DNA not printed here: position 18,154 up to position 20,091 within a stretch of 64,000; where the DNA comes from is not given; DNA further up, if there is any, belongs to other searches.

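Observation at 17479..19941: DAHP synthase followed by a catalytically dead DAHPS-like paralog fused to extra domains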

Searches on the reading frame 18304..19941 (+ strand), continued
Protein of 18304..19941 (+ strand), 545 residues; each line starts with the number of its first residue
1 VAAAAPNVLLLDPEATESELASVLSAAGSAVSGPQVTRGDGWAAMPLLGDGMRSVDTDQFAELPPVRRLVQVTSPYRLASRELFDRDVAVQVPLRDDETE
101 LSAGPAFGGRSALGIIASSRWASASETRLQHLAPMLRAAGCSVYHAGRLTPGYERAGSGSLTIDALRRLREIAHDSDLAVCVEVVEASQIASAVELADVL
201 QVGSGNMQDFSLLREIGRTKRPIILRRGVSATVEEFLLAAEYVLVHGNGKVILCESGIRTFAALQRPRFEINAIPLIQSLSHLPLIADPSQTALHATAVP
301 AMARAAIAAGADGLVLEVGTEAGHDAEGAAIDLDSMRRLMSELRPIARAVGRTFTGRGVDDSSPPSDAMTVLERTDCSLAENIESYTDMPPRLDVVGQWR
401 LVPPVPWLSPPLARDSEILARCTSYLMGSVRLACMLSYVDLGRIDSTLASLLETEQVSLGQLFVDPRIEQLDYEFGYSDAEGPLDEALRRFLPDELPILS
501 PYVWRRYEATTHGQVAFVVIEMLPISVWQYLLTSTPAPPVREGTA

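Call 20: find_encoding_contigs(protein=P0114, flank=8000, max_places=2)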
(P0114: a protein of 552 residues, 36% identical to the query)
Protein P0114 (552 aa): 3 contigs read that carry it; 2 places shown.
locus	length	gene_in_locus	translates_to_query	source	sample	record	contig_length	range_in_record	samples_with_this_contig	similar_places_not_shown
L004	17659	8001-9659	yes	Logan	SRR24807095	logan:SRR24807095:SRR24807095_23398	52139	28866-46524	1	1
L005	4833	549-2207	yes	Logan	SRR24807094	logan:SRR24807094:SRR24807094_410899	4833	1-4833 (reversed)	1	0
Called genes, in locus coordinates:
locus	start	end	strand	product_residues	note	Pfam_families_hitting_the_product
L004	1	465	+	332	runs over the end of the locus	-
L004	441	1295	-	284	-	-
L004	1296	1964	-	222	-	-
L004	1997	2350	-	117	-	-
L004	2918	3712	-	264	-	-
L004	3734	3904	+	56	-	-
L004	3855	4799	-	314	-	PF12760:Zn_ribbon_IS1595, PF12762:DDE_Tnp_IS1595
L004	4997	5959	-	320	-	PF00135:COesterase (faint), PF20434:BD-FAE (weak), PF07859:Abhydrolase_3 (faint), PF00326:Peptidase_S9 (faint), PF20434:BD-FAE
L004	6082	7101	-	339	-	PF00135:COesterase, PF02129:Peptidase_S15 (faint), PF20434:BD-FAE, PF07859:Abhydrolase_3, PF00326:Peptidase_S9, PF08386:Abhydrolase_4 (faint)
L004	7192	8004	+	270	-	PF00793:DAHP_synth_1, PF03102:NeuB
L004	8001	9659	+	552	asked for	PF00793:DAHP_synth_1, PF03102:NeuB (weak)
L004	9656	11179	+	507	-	PF00501:AMP-binding, PF13193:AMP-binding_C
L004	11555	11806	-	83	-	PF02627:CMD (weak)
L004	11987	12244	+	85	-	-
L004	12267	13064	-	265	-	PF01135:PCMT (weak), PF13489:Methyltransf_23, PF01209:Ubie_methyltran, PF13847:Methyltransf_31, PF08241:Methyltransf_11, PF08242:Methyltransf_12, PF13649:Methyltransf_25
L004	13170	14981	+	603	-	PF11376:DUF3179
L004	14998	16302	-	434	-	PF01266:DAO (faint), PF01494:FAD_binding_3, PF04820:Trp_halogenase, PF12831:FAD_oxidored, PF13450:NAD_binding_8 (weak), PF04820:Trp_halogenase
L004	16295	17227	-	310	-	PF00561:Abhydrolase_1 (weak), PF12146:Hydrolase_4, PF12697:Abhydrolase_6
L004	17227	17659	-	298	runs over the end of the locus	PF12146:Hydrolase_4 (weak)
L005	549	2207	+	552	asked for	PF00793:DAHP_synth_1, PF03102:NeuB (weak)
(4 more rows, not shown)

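Call 21: find_encoding_contigs(protein=P0112, flank=8000, max_places=2)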
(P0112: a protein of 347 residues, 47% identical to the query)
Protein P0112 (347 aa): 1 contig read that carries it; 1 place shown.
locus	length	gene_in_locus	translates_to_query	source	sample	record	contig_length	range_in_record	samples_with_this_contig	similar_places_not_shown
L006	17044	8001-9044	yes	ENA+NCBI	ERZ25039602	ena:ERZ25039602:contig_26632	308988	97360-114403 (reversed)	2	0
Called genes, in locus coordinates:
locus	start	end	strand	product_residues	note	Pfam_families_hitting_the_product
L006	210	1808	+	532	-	PF00512:HisKA (weak), PF02518:HATPase_c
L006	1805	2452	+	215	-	PF00072:Response_reg, PF08281:Sigma70_r4_2, PF00196:GerE, PF04545:Sigma70_r4 (weak)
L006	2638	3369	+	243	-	PF00072:Response_reg, PF00196:GerE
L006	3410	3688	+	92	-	PF05402:PqqD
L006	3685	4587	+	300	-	-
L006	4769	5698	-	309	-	PF13469:Sulfotransfer_3, PF00685:Sulfotransfer_1 (faint)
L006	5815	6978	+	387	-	-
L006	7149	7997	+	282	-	PF00793:DAHP_synth_1, PF03102:NeuB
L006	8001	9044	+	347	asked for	PF00793:DAHP_synth_1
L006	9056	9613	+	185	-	-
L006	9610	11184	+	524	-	PF00501:AMP-binding, PF13193:AMP-binding_C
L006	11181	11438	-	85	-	PF00550:PP-binding (weak)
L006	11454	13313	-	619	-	PF11376:DUF3179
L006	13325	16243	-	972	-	PF07995:GSDH, PF00801:PKD (weak), PF18911:PKD_4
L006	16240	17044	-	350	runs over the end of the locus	PF00296:Bac_luciferase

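Call 25: search_protein_families(library=ncbifam, proteins=[L001:9635-11194:+, L006:9610-11184:+, L006:9056-9613:+, L006:7149-7997:+], max_evalue=0.00001)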
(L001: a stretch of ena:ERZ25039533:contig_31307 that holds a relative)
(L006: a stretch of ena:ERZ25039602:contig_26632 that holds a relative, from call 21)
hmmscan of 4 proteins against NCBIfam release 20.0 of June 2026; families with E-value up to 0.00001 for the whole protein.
L001:9635-11194:+ (519 aa): 104 families (the best 25 are shown)
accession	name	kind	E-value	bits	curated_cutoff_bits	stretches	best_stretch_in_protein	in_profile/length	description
TIGR02262.1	benz_CoA_lig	subfamily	3.6e-122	408.7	375.25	1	13-510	2-507/508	benzoate-CoA ligase family protein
NF053567.1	HBDA_AROS1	equivalog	4.8e-93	312.3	1000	1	11-509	9-516/523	3-hydroxybenzoate--CoA ligase HbdA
NF004837.0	PRK06187.1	subfamily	1.3e-91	307.5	476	1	28-511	20-521/531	long-chain-fatty-acid--CoA ligase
NF004716.0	PRK06060.1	equivalog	2.7e-80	270.4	1228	1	16-512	6-490/705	p-hydroxybenzoic acid--AMP ligase FadD22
NF006182.0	PRK08316.1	subfamily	1.4e-72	244.9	663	1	19-510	15-515/523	fatty acyl-CoA synthetase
NF004808.0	PRK06155.1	equivalog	1.9e-69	234.3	722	1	16-510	22-520/542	ATP-dependent acyl-CoA ligase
NF004114.0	PRK05605.1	equivalog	2.5e-68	230.8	766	2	149-508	195-565/575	long-chain-fatty-acid--CoA ligase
NF005702.0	PRK07514.1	subfamily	2.9e-66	223.9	558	1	28-510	15-498/506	malonyl-CoA synthase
NF004511.1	PRK05852.1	equivalog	1.3e-65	222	650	1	41-507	26-499/505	FadD7 family fatty acid--CoA ligase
NF047394.1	AcylCoAsynMbcS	equivalog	8.8e-64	216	850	1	40-510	40-518/525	acyl-CoA synthetase MbcS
NF006181.0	PRK08314.1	subfamily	2.1e-63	214.5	705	2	147-504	181-546/563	long-chain-fatty-acid--CoA ligase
TIGR03098.1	ligase_PEP_1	hypoth_equivalog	2.2e-62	211.2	592.35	1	28-509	12-515/517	acyl-CoA ligase (AMP-forming), exosortase A system-associated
TIGR01733.1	AA-adenyl-dom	subfamily_domain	1.4e-59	201.9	317.4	1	43-443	1-409/409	amino acid adenylation domain-containing protein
NF052580.1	Str24CoAsynCasG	equivalog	2.6e-59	201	750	1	29-506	53-544/548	steroid-24-oyl-CoA synthetase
NF005801.1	PRK07656.1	equivalog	2.8e-59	201.1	657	1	29-505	14-496/500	FadD3 family acyl-CoA ligase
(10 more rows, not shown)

L006:9610-11184:+ (524 aa): 106 families (the best 25 are shown)
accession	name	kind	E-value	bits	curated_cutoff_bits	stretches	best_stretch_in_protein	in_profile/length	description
TIGR02262.1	benz_CoA_lig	subfamily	1.8e-126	422.8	375.25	1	14-511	1-507/508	benzoate-CoA ligase family protein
NF053567.1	HBDA_AROS1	equivalog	7.1e-102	341.4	1000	1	14-511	10-517/523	3-hydroxybenzoate--CoA ligase HbdA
NF004837.0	PRK06187.1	subfamily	2.6e-98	329.6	476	1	17-516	7-525/531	long-chain-fatty-acid--CoA ligase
NF004716.0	PRK06060.1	equivalog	9e-85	285.2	1228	1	53-517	40-494/705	p-hydroxybenzoic acid--AMP ligase FadD22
NF006182.0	PRK08316.1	subfamily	7e-80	269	663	1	17-514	10-518/523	fatty acyl-CoA synthetase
NF004808.0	PRK06155.1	equivalog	2.8e-73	247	722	1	22-513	26-522/542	ATP-dependent acyl-CoA ligase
NF004511.1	PRK05852.1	equivalog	7.2e-73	245.9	650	1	43-511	26-502/505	FadD7 family fatty acid--CoA ligase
NF005702.0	PRK07514.1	subfamily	6.7e-72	242.5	558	1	23-515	9-502/506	malonyl-CoA synthase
NF004114.0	PRK05605.1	equivalog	2.7e-71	240.6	766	2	147-512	192-568/575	long-chain-fatty-acid--CoA ligase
NF006181.0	PRK08314.1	subfamily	3.8e-67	226.8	705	2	148-513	181-554/563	long-chain-fatty-acid--CoA ligase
NF047394.1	AcylCoAsynMbcS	equivalog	3.6e-65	220.6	850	1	42-514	40-521/525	acyl-CoA synthetase MbcS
TIGR01733.1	AA-adenyl-dom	subfamily_domain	6.2e-63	213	317.4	1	45-444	1-409/409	amino acid adenylation domain-containing protein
NF052580.1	Str24CoAsynCasG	equivalog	1.5e-61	208.4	750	1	14-507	38-544/548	steroid-24-oyl-CoA synthetase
NF005307.0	PRK06839.1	equivalog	8.4e-61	206.1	748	1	62-512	47-492/496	o-succinylbenzoate--CoA ligase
NF005801.1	PRK07656.1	equivalog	9.2e-61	206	657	1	39-506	22-496/500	FadD3 family acyl-CoA ligase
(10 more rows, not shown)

L006:9056-9613:+ (185 aa): 0 families

L006:7149-7997:+ (282 aa): 9 families
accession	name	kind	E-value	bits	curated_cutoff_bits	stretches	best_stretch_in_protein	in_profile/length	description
NF006421.0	PRK08673.1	subfamily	7.1e-110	367.4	335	1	27-281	82-335/338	3-deoxy-7-phosphoheptulonate synthase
TIGR01361.1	DAHP_synth_Bsub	equivalog_domain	5.4e-102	340.6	267.75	1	27-274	13-259/260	3-deoxy-7-phosphoheptulonate synthase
NF009933.0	PRK13396.1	subfamily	2.2e-93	313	486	1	33-281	94-343/352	3-deoxy-7-phosphoheptulonate synthase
NF009239.0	PRK12595.1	equivalog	3.5e-93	312.4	279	1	27-277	106-355/360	bifunctional 3-deoxy-7-phosphoheptulonate synthase/chorismate mutase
NF041229.1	BagF_FevY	exception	4.7e-83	279.2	700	1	27-268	78-318/340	phospho-2-dehydro-3-deoxyheptonate aldolase BagF/FevY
NF003543.0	PRK05198.1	equivalog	1.2e-32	113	242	1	28-279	5-271/273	3-deoxy-8-phosphooctulonate synthase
TIGR01362.1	KDO8P_synth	equivalog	2.9e-29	102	314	1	40-277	2-254/258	3-deoxy-8-phosphooctulonate synthase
NF009109.0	PRK12457.1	equivalog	3.3e-20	72.5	457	1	79-276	61-269/281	3-deoxy-8-phosphooctulonate synthase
TIGR03586.1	PseI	equivalog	9.7e-07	28.3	340.25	1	100-281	86-259/327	pseudaminic acid synthase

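Call 49: find_encoding_contigs(protein=P0001, flank=6000, max_places=4)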
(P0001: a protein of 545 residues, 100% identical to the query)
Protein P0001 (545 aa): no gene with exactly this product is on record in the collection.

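Call 50: find_encoding_contigs(protein=P0132, flank=7000, max_places=3)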
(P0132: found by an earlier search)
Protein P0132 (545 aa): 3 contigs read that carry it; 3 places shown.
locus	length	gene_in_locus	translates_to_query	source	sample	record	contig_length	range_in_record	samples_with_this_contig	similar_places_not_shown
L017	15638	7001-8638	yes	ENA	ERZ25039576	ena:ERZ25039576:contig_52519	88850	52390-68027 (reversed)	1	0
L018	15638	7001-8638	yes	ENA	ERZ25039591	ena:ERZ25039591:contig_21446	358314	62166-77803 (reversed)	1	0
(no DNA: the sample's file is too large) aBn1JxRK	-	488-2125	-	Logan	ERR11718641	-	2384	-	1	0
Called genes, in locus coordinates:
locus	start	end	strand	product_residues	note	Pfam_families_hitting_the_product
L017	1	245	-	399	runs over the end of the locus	PF13579:Glyco_trans_4_4, PF13439:Glyco_transf_4, PF00534:Glycos_transf_1, PF13692:Glyco_trans_1_4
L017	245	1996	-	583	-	PF13500:AAA_26 (faint), PF10609:ParA (weak)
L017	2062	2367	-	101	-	-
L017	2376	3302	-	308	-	-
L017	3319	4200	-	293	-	PF00226:DnaJ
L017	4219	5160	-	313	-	PF01738:DLH (faint), PF12697:Abhydrolase_6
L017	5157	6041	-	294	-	-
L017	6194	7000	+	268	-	PF00793:DAHP_synth_1, PF03102:NeuB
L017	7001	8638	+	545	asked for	PF03102:NeuB (faint), PF00793:DAHP_synth_1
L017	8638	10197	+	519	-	PF00501:AMP-binding, PF13193:AMP-binding_C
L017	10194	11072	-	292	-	PF01063:Aminotran_4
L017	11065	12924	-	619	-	PF00117:GATase, PF07722:Peptidase_C26 (weak), PF04715:, PF00425:Chorismate_bind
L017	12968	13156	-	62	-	PF00117:GATase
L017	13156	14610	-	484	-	PF13727:CoA_binding_3, PF02397:Bac_transf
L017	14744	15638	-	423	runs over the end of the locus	PF00009:GTP_EFTU, PF01926:MMR_HSR1 (faint), PF22594:GTP-eEF1A_C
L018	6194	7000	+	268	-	PF00793:DAHP_synth_1, PF03102:NeuB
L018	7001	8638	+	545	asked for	PF03102:NeuB (faint), PF00793:DAHP_synth_1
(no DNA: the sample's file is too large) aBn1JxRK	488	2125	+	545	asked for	PF03102:NeuB (faint), PF00793:DAHP_synth_1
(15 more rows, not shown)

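Call 51: search_protein_families(library=pfam, proteins=[L003:12097-12393:-, L003:5840-7138:+, L003:12468-14315:-], max_evalue=0.01)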
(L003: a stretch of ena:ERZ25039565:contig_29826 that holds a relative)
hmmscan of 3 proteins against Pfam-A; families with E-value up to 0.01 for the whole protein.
L003:12097-12393:- (98 aa): 1 family
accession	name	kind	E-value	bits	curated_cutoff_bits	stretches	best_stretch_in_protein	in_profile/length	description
PF00550.31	PP-binding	-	0.0049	17.5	20.8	1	15-77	8-67/67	Phosphopantetheine attachment site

L003:5840-7138:+ (432 aa): 8 families
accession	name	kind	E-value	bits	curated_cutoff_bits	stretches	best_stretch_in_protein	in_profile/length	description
PF04820.20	Trp_halogenase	-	2.8e-18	66.5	21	2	94-363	143-389/458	Tryptophan halogenase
PF01494.25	FAD_binding_3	-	1.8e-13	50.9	22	1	3-342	2-335/349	FAD binding domain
PF12831.13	FAD_oxidored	-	4e-08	33.4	27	1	4-168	1-146/416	FAD dependent oxidoreductase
PF00890.30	FAD_binding_2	-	0.00047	19.9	20.4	0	4-33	1-30/414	FAD binding domain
PF01946.23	Thi4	-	0.00081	19.1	26.2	0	2-36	17-52/235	Thi4 family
PF01266.30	DAO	-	0.00082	19.4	27.9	0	4-34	1-31/353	FAD dependent oxidoreductase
PF00732.25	GMC_oxred_N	-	0.00088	19.6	23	1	114-167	133-189/218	GMC oxidoreductase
PF13450.12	NAD_binding_8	-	0.0013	19.4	21.9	1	7-38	1-32/68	NAD(P)-binding Rossmann-like domain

L003:12468-14315:- (615 aa): 1 family
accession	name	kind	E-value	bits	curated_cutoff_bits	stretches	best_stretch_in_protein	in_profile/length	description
PF11376.13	DUF3179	-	5.4e-39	134.8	27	1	38-334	7-287/292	Protein of unknown function (DUF3179)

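Call 74: predict_structure(alignment_id=A5)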
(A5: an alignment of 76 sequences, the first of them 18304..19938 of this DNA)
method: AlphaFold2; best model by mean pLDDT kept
length: 545 residues; sequences in the alignment: 76
mean_pLDDT: 88.6   pTM: 0.81
mean pLDDT of the five models: 88.6, 87.0, 86.6, 86.3, 85.9
residues with pLDDT >= 90: 362; 70-90: 132; 50-70: 37; < 50: 14
segments of 3 or more residues with pLDDT < 50: 358-361, 538-545
pLDDT, mean of each block of 10 residues (from residue 1): 77 97 91 92 91 83 95 95 96 75 85 94 88 91 93 61 93 95 96 96 96 98 95 97 98 88 71 97 97 89 97 94 66 90 90 67 82 89 84 93 85 92 94 96 92 85 80 90 88 93 95 92 96 67 39
secondary structure, 60 per line:
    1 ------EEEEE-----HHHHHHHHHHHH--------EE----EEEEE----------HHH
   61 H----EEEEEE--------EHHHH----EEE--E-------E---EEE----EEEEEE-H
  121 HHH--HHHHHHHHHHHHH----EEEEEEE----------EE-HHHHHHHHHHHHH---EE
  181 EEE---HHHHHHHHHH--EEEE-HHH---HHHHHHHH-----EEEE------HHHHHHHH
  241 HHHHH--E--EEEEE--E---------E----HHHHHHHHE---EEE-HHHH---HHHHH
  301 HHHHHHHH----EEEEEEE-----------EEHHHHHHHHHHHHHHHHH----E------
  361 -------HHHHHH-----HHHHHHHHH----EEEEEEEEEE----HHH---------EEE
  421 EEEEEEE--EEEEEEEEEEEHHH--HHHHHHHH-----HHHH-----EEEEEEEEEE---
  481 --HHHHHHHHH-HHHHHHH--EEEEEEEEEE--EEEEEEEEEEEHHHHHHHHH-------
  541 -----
elements in order: E7-11 H17-28 E43-47 H58-61 E66-71 H81-84 E89-91 E106-108 E113-118 H120-123 H126-138 E143-149 H163-175 E179-183 H187-196 E199-202 H210-217 E223-226 H233-245 E251-255 H273-280 E285-287 H289-292 H296-308 E313-319 H333-349 H368-373 H379-387 E392-401 E418-427 E430-440 H446-453 H459-462 E468-477 H483-491 H493-499 E502-511 E514-524 H525-533
